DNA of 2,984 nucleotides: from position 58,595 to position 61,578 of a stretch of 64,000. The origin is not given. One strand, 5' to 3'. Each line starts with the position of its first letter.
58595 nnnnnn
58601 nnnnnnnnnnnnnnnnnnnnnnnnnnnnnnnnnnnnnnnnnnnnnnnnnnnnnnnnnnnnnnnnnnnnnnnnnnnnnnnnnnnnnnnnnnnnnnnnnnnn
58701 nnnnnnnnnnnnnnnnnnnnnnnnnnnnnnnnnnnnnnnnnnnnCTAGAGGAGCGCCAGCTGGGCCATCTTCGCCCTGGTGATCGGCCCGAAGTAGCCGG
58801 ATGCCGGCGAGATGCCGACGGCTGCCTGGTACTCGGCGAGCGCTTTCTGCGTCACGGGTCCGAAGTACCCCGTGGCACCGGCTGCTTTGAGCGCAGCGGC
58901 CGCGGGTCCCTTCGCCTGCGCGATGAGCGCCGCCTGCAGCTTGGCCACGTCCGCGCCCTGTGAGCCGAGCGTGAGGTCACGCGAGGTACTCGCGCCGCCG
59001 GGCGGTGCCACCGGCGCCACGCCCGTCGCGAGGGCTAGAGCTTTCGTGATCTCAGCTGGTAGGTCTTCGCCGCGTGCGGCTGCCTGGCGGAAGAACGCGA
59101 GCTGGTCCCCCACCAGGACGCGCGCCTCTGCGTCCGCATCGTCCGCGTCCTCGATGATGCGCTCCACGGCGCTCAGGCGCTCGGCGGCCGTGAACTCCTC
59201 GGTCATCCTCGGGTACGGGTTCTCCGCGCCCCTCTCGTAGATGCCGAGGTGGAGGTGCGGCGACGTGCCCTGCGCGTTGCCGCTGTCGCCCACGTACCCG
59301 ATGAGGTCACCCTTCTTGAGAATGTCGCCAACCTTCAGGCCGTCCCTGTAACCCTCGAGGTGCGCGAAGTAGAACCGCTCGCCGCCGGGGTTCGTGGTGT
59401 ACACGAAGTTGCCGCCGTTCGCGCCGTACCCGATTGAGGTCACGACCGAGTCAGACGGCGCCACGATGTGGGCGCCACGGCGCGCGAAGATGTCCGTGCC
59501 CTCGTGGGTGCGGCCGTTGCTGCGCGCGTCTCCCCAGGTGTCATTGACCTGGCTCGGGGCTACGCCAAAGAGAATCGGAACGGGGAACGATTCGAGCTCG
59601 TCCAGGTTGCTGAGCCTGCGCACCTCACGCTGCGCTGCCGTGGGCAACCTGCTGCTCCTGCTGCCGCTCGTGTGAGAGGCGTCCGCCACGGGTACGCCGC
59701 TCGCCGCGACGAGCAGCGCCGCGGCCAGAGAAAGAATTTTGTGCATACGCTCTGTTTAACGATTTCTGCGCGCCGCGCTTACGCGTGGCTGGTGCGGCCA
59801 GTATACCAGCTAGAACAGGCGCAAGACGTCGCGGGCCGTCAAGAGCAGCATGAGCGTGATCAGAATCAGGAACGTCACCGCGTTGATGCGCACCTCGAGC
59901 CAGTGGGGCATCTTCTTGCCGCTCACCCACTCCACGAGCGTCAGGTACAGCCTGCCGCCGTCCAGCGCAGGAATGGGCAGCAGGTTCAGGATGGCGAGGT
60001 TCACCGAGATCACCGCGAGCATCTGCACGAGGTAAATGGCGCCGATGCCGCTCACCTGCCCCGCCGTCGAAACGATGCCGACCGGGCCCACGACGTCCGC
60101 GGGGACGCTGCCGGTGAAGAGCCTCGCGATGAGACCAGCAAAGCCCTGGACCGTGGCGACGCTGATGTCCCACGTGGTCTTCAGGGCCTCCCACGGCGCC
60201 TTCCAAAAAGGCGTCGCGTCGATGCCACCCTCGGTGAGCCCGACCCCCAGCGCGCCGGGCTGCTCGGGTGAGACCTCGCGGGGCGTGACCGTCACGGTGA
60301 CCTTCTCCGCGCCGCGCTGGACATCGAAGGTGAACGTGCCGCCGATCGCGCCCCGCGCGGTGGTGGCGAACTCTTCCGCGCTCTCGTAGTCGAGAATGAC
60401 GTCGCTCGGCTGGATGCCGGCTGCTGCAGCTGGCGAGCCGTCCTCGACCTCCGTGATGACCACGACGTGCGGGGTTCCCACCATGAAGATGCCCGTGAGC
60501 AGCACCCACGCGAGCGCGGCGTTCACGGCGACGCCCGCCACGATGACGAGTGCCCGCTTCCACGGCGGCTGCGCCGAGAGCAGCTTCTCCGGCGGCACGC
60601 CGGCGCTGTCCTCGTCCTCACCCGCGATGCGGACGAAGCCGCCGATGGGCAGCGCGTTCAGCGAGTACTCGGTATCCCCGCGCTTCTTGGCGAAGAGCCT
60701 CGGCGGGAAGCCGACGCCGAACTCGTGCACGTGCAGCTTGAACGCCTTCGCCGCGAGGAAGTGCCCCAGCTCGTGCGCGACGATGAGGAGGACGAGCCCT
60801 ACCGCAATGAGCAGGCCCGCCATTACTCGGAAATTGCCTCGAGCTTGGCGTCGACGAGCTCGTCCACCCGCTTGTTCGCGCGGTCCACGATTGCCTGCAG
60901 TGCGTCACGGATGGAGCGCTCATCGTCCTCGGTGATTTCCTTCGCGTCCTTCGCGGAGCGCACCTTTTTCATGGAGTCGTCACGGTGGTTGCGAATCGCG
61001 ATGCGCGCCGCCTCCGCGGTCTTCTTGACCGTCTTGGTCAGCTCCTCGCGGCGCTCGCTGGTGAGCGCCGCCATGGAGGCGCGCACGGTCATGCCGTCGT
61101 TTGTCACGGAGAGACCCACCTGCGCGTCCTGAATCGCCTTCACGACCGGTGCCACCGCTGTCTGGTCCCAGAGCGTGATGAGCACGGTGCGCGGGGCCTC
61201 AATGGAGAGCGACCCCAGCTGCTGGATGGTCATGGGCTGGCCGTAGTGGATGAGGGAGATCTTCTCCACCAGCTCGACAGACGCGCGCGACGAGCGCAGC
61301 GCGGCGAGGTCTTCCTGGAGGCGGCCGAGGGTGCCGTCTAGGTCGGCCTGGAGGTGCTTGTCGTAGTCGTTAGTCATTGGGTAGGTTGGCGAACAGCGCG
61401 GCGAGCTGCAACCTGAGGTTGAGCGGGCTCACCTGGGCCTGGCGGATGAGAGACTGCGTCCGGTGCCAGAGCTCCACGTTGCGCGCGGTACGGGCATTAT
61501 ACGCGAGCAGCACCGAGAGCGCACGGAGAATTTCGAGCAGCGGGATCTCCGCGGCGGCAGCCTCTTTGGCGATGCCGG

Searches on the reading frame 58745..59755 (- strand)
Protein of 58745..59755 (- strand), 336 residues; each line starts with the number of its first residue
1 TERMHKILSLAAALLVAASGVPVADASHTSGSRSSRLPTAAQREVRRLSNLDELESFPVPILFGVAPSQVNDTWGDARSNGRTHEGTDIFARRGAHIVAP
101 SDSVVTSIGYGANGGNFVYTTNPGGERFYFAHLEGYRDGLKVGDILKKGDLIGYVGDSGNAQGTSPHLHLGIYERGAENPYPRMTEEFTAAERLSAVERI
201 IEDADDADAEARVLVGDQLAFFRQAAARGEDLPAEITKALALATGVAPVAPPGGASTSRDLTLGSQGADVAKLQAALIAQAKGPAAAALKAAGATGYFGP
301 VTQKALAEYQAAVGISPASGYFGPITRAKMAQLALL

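Call 26: search_protein_families(library=pfam, proteins=[window:58745-59755:-], max_evalue=0.00001)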
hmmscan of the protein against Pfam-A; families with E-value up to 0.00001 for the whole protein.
window:58745-59755:- (336 aa): 2 families
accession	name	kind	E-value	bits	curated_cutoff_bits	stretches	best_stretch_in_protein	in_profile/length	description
PF01551.29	Peptidase_M23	-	7.4e-18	65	28.7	1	83-176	2-91/96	Peptidase family M23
PF01471.23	PG_binding_1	-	1.6e-07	31.8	23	1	266-330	1-57/57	Putative peptidoglycan binding domain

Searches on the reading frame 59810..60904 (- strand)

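Call 26: search_protein_families(library=pfam, proteins=[window:59810-60904:-], max_evalue=0.00001)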
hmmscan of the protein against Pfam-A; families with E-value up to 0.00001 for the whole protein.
window:59810-60904:- (364 aa): 2 families
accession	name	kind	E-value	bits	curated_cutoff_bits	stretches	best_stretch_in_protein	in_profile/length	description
PF02163.28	Peptidase_M50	-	2.9e-55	187.4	27.2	1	33-350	2-220/221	Peptidase family M50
PF13180.12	PDZ_2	-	6.6e-06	26.8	27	0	138-206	4-78/80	PDZ domain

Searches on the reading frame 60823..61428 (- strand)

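Call 26: search_protein_families(library=pfam, proteins=[window:60823-61428:-], max_evalue=0.00001)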
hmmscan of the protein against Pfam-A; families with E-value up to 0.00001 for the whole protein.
window:60823-61428:- (201 aa): 1 family
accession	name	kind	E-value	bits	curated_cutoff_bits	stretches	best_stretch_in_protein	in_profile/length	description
PF01765.24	RRF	-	1.3e-44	152.4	29.7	1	37-199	1-163/164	Ribosome recycling factor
